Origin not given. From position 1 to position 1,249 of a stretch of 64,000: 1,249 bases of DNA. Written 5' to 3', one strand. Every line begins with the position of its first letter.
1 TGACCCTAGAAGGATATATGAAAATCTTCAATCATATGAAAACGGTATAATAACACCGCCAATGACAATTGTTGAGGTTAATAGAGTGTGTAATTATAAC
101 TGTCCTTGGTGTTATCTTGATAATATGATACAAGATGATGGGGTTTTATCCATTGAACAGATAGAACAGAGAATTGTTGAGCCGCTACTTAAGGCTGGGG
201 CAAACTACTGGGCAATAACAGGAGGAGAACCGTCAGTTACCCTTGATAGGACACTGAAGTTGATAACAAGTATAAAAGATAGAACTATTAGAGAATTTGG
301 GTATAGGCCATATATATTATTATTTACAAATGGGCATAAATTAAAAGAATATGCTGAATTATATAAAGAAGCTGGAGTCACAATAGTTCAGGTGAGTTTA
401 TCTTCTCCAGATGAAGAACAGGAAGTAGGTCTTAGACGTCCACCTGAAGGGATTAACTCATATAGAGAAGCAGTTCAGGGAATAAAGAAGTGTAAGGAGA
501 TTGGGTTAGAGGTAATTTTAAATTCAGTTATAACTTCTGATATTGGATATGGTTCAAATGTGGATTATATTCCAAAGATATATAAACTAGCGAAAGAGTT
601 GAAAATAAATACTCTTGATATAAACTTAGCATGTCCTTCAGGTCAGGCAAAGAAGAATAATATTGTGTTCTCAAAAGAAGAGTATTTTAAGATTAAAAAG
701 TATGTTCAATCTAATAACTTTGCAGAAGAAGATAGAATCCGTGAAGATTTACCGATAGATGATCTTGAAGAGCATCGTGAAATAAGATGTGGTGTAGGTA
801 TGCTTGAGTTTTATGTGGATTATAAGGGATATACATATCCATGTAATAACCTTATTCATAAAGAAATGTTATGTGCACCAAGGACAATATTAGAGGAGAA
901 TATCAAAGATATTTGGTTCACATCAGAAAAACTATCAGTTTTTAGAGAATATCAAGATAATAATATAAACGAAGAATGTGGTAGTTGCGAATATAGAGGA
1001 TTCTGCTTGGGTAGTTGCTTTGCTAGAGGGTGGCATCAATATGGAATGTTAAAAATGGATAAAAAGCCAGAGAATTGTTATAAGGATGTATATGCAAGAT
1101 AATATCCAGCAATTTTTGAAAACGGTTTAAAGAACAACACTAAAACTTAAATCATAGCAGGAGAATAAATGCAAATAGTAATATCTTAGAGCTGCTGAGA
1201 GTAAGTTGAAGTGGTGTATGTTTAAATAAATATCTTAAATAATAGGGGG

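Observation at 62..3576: Probable novel rSAM-modified RiPP cluster with an unannotated 44-aa precursor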

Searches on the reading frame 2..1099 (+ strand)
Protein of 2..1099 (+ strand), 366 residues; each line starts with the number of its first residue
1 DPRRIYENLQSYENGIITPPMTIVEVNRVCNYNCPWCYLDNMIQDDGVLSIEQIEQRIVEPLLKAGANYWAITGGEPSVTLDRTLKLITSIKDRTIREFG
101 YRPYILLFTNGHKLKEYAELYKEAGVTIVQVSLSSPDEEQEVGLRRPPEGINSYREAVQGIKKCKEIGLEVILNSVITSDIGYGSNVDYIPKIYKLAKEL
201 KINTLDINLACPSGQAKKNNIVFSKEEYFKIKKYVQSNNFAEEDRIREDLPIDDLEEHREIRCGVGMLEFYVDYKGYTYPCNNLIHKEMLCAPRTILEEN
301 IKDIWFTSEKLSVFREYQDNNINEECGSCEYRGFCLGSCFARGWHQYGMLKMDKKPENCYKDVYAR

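Call 3: search_protein_families(library=pfam, proteins=[window:2-1099:+], max_evalue=0.01)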
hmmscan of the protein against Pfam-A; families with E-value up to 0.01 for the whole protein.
window:2-1099:+ (366 aa): 3 families
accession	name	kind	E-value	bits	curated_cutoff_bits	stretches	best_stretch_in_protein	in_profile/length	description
PF04055.27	Radical_SAM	-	1e-23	84.8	29.5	1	25-196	2-165/166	Radical SAM superfamily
PF13186.11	SPASM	-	2.5e-05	24.9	21.5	1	263-330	1-67/67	Iron-sulfur cluster-binding domain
PF13353.11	Fer4_12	-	2.7e-05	24.9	22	1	30-123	15-103/137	4Fe-4S single cluster domain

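Call 4: search_protein_families(library=ncbifam, proteins=[window:2-1099:+], max_evalue=0.01)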
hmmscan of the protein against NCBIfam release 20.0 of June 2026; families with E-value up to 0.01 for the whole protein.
window:2-1099:+ (366 aa): 51 families (the best 25 are shown)
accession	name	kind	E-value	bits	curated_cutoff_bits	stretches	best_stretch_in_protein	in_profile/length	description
NF050035.1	rSAM_WgK_link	exception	5.2e-22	78.3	650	2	20-231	9-205/367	radical SAM/SPASM peptide maturase WgkB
TIGR04545.1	rSAM_ahbD_hemeb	equivalog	6.5e-21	75.1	500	2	24-236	4-202/339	heme b synthase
TIGR04055.1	rSAM_NirJ2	equivalog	1.2e-20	74.3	500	1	28-348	8-313/326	putative heme d1 biosynthesis radical SAM protein NirJ2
TIGR02668.1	moaA_archaeal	equivalog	3.2e-20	72.3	325.25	1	24-218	14-194/303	GTP 3',8-cyclase MoaA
TIGR02666.1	moaA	equivalog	3.5e-19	68.9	284.05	1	26-234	16-219/336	GTP 3',8-cyclase MoaA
TIGR04317.1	W_rSAM_matur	equivalog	2.6e-18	66.3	380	1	23-335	7-319/349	tungsten cofactor oxidoreductase radical SAM maturase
NF045574.1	sacti_mat_StsB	exception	1.2e-17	63.9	625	1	28-349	104-405/466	StsB family radical SAM/SPASM domain sactipeptide maturase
TIGR02109.1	PQQ_syn_pqqE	equivalog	2.8e-17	62.7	381.35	1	18-341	4-314/358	pyrroloquinoline quinone biosynthesis protein PqqE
NF001199.0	PRK00164.2-1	equivalog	3.8e-17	62.4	231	1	24-202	16-180/308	GTP 3',8-cyclase MoaA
NF041298.1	rSAM_mat_DynA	equivalog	5.5e-17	61.8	450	1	23-352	4-334/356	dynobactin maturation radical SAM/SPASM protein DynA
TIGR03962.1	mycofact_rSAM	equivalog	5.2e-16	58.7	265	1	11-345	3-319/339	mycofactocin radical SAM maturase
TIGR04053.2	TIGR04053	equivalog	5.4e-16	58.8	395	2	19-235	7-210/366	TIGR04053 family radical SAM/SPASM domain-containing protein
NF047865.1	rSAM_PapB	equivalog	1.6e-15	57.2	340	1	26-343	9-320/330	PapB family radical SAM/SPASM ranthipeptide maturase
TIGR04054.1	rSAM_NirJ1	equivalog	5.3e-13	48.3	650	1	19-205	35-205/387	putative heme d1 biosynthesis radical SAM protein NirJ1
TIGR04051.1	rSAM_NirJ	equivalog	6e-13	48.5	515.45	1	20-219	2-185/354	heme d1 biosynthesis radical SAM protein NirJ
TIGR04085.1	rSAM_more_4Fe4S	domain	2.3e-10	40.7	27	1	263-359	1-93/93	SPASM domain-containing protein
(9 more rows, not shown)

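Call 5: find_homologous_proteins(query=window:62-1099:+)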
Query window:62-1099:+ (346 aa): 34 proteins with E <= 0.001 among 1605 candidates.
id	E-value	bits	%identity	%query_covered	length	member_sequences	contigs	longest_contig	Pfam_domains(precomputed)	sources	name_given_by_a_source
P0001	2.3e-236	801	100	100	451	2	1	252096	PF13186.12,PF04055.28,PF13353.12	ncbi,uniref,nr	ncbi:radical SAM/SPASM domain-containing protein [Oceanirhabdus seepicola]|uniref:Radical SAM protei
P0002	6.6e-212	721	88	99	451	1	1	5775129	PF04055.28,PF13353.12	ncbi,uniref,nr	ncbi:radical SAM/SPASM domain-containing protein [Oceanirhabdus sp. W0125-5]|uniref:radical SAM/SPAS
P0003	1.1e-134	467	59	99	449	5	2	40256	PF04055.28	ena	-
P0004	3.6e-130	452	57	99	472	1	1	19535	PF04055.28,PF13353.12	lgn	-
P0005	4.3e-113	396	52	100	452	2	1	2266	PF04055.28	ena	-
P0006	7.2e-108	379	48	100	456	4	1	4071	PF04055.28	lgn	-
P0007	9.0e-14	69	25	94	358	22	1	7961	PF13186.12,PF04055.28,PF13353.12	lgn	-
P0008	3.9e-13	67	27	94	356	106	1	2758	PF13186.12,PF04055.28,PF13353.12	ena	-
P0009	1.3e-12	65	27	94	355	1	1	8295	PF13186.12,PF04055.28,PF13353.12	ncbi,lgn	ncbi:MAG: radical SAM protein [Nitrospirota bacterium]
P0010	1.6e-12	65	28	94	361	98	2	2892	PF13186.12,PF04055.28,PF13353.12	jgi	jgi:heme b synthase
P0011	7.3e-12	63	25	94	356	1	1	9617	PF13186.12,PF04055.28,PF13353.12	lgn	-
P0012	5.5e-11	60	26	96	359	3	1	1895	PF13186.12,PF04055.28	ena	-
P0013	3.2e-10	58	25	94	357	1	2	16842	PF13186.12,PF04055.28,PF13353.12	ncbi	-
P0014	4.3e-10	57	26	96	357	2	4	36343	PF13186.12,PF04055.28,PF13353.12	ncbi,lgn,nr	ncbi:MAG: radical SAM protein [Nitrospirae bacterium]|nr:radical SAM protein [Nitrospirota bacterium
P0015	4.9e-10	57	26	94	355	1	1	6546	PF13186.12,PF04055.28,PF13353.12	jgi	jgi:AdoMet-dependent heme synthase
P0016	6.2e-10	57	25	94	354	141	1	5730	PF13186.12,PF04055.28,PF13353.12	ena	-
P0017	6.9e-10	56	25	94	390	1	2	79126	PF13186.12,PF04055.28,PF13353.12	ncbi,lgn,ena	-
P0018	9.6e-10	56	24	94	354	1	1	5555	PF13186.12,PF04055.28,PF13353.12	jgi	jgi:heme b synthase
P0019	1.3e-9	56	24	94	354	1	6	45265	PF13186.12,PF04055.28,PF13353.12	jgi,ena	-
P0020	1.7e-9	55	24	94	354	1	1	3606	PF13186.12,PF04055.28,PF13353.12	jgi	jgi:heme b synthase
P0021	2.3e-9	55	24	94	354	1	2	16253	PF13186.12,PF04055.28,PF13353.12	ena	-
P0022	2.3e-9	55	25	94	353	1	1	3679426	PF13186.12,PF04055.28,PF13353.12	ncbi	ncbi:radical SAM protein [Thiovibrio sp. JS02]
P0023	3.2e-9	54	25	94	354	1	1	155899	PF13186.12,PF04055.28,PF13353.12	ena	-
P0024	3.3e-9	54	24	94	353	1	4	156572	PF13186.12,PF04055.28,PF13353.12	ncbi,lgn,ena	-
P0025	3.3e-9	54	24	94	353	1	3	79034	PF13186.12,PF04055.28,PF13353.12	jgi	-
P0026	9.9e-9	53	24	94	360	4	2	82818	PF13186.12,PF04055.28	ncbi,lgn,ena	-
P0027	2.1e-8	52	25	94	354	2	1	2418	PF13186.12,PF04055.28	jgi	-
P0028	2.1e-8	52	24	94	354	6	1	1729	PF13186.12,PF04055.28,PF13353.12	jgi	jgi:heme b synthase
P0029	4.3e-8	51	23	94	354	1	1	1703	PF13186.12,PF04055.28,PF13353.12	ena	-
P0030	5.5e-8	50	23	94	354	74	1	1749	PF13186.12,PF04055.28,PF13353.12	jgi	-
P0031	7.2e-8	50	26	87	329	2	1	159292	PF13186.12,PF04055.28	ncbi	-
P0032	8.2e-8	50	24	94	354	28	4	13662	PF13186.12,PF04055.28,PF13353.12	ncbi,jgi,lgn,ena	-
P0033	1.5e-6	46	24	99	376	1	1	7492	PF13186.12,PF04055.28,PF13353.12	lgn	-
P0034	2.5e-4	38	24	66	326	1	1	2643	PF13186.12,PF04055.28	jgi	jgi:radical SAM protein with 4Fe4S-binding SPASM domain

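Call 9: find_encoding_contigs(protein=P0002, flank=8000, max_places=3)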
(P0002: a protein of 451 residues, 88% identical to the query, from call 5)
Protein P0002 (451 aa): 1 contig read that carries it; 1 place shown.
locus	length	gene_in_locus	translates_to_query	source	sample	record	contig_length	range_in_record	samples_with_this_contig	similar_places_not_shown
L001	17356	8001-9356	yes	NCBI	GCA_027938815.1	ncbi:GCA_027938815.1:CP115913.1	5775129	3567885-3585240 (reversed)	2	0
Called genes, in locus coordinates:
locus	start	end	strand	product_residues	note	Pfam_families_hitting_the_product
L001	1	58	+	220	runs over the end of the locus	PF04079:SMC_ScpB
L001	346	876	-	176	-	PF09579:Spore_YtfJ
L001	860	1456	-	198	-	PF11167:DUF2953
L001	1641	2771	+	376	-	PF00768:Peptidase_S11, PF07943:PBP5_C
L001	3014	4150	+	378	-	PF01979:Amidohydro_1, PF07969:Amidohydro_3 (weak)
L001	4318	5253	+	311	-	PF02518:HATPase_c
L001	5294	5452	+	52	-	-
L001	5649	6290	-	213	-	PF14275:DUF4362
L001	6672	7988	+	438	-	PF04055:Radical_SAM, PF13353:Fer4_12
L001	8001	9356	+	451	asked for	PF04055:Radical_SAM, PF13353:Fer4_12 (weak)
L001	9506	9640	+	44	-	-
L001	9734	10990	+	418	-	PF05977:MFS_3, PF13347:MFS_2 (faint), PF07690:MFS_1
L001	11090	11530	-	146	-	PF00583:Acetyltransf_1, PF13673:Acetyltransf_10, PF13508:Acetyltransf_7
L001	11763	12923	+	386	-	-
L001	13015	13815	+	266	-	PF04951:Peptidase_M55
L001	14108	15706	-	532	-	PF00239:Resolvase, PF07508:Recombinase, PF13408:Zn_ribbon_recom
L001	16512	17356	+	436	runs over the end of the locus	PF13289:SIR2_2, PF01582:TIR, PF10137:CAP12-PCTIR_TIR (weak), PF13676:TIR_2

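Call 10: find_encoding_contigs(protein=P0003, flank=8000, max_places=3)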
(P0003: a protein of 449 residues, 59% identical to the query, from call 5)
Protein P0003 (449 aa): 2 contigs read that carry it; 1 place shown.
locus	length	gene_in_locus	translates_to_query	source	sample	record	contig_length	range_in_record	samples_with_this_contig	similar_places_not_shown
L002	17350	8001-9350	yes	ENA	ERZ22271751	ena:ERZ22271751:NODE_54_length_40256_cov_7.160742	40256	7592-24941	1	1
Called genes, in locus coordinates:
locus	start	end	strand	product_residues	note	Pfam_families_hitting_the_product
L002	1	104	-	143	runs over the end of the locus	PF04657:DMT_YdcZ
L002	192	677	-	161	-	PF08761:dUTPase_2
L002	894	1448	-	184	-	-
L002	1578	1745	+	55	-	PF07561:DUF1540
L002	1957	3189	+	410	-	-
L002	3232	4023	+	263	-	PF00753:Lactamase_B, PF23023:Anti-Pycsar_Apyc1 (weak), PF12706:Lactamase_B_2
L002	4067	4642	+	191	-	PF10646:Germane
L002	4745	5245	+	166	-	PF02810:SEC-C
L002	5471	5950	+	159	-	PF02590:SPOUT_MTase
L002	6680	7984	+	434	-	PF04055:Radical_SAM, PF13353:Fer4_12 (weak), PF13186:SPASM (weak)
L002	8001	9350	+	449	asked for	PF04055:Radical_SAM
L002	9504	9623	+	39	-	-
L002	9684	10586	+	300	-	-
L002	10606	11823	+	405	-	PF05977:MFS_3, PF07690:MFS_1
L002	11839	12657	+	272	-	PF01784:DUF34_NIF3 (faint)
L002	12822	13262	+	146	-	PF02899:Phage_int_SAM_1 (weak)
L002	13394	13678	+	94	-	-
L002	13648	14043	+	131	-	-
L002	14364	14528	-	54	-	-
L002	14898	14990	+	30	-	-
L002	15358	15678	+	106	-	PF01035:DNA_binding_1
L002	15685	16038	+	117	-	-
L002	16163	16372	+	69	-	-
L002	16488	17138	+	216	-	PF00891:Methyltransf_2 (weak), PF13489:Methyltransf_23, PF13847:Methyltransf_31, PF08241:Methyltransf_11, PF08242:Methyltransf_12, PF13649:Methyltransf_25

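Call 11: find_encoding_contigs(protein=P0004, flank=8000, max_places=3)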
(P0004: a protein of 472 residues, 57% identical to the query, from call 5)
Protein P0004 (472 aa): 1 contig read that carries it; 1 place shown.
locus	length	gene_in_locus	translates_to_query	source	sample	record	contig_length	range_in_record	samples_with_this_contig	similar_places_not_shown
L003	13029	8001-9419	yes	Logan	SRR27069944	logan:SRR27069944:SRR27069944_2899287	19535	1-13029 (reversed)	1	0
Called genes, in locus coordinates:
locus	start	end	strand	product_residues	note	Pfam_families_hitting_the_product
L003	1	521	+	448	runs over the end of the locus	PF03611:EIIC-GAT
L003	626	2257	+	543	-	PF00155:Aminotran_1_2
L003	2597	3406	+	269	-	PF00561:Abhydrolase_1, PF12146:Hydrolase_4, PF12697:Abhydrolase_6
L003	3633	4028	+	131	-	-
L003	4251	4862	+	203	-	-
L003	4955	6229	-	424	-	PF01381:HTH_3 (weak), PF13424:TPR_12 (faint)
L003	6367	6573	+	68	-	-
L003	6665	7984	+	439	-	PF04055:Radical_SAM, PF13353:Fer4_12, PF13186:SPASM (faint)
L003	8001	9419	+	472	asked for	PF04055:Radical_SAM, PF13353:Fer4_12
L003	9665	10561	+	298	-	PF00583:Acetyltransf_1, PF13508:Acetyltransf_7 (weak)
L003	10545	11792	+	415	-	PF05977:MFS_3, PF07690:MFS_1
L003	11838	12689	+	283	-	PF01784:DUF34_NIF3 (faint)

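Call 15: find_encoding_contigs(protein=P0005, flank=8000, max_places=3)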
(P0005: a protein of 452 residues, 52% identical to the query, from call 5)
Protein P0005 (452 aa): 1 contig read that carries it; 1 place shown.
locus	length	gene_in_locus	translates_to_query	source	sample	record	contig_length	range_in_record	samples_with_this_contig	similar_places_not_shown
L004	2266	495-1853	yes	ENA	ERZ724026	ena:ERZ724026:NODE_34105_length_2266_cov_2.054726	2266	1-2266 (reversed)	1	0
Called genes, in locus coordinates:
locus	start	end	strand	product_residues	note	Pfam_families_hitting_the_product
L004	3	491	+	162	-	?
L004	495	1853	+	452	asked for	PF04055:Radical_SAM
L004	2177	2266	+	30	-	?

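Call 16: find_encoding_contigs(protein=P0006, flank=8000, max_places=3)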
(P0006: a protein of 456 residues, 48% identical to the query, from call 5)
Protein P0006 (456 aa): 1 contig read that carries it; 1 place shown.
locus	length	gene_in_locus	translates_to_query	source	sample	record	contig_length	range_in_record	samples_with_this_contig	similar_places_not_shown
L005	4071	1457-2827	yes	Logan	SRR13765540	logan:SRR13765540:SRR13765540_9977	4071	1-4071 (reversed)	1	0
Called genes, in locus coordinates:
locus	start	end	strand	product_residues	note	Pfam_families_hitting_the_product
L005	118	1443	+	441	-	PF04055:Radical_SAM, PF13353:Fer4_12 (weak)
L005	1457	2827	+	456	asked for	PF04055:Radical_SAM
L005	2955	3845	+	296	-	PF00583:Acetyltransf_1 (weak)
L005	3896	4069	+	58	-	?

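Call 17: find_encoding_contigs(protein=P0001, flank=10000, max_places=3)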
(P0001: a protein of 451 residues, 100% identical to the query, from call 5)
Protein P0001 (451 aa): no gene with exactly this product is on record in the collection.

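Call 33: search_solved_structures(query=A1, max_evalue=0.001)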
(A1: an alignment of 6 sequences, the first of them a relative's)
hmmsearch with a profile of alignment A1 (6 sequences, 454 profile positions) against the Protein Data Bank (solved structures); distinct sequences matched with E-value up to 0.001: 10.
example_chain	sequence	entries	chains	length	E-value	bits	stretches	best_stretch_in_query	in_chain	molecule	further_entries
2fb2_A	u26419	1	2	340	5.8e-10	41.6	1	109-267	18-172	Molybdenum cofactor biosynthesis protein A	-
1tv7_A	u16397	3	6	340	6.4e-10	41.5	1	109-267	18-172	Molybdenum cofactor biosynthesis protein A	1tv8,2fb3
7n7h_A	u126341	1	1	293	1.5e-06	30.4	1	107-264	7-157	VIPERIN-LIKE ENZYME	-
8vpo_A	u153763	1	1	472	3.6e-06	29.1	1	6-268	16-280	Radical SAM core domain-containing protein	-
7vob_C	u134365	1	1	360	6.5e-05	25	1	111-264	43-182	Cytosylglucuronate decarboxylase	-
7voc_C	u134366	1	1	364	6.7e-05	25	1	111-264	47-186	Cytosylglucuronate decarboxylase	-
7tol_A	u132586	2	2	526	6.7e-05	24.9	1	103-256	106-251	glycerol dibiphytanyl glycerol tetraether - macrocyclic archaeol synthase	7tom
5vsl_A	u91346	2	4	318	0.00027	23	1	103-264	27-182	Radical S-adenosyl methionine domain-containing protein 2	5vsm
6q2p_A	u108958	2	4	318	0.00027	23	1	103-264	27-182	Radical S-adenosyl methionine domain-containing protein 2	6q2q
6efn_A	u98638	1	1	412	0.00044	22.3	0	109-367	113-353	Sporulation killing factor maturation protein SkfB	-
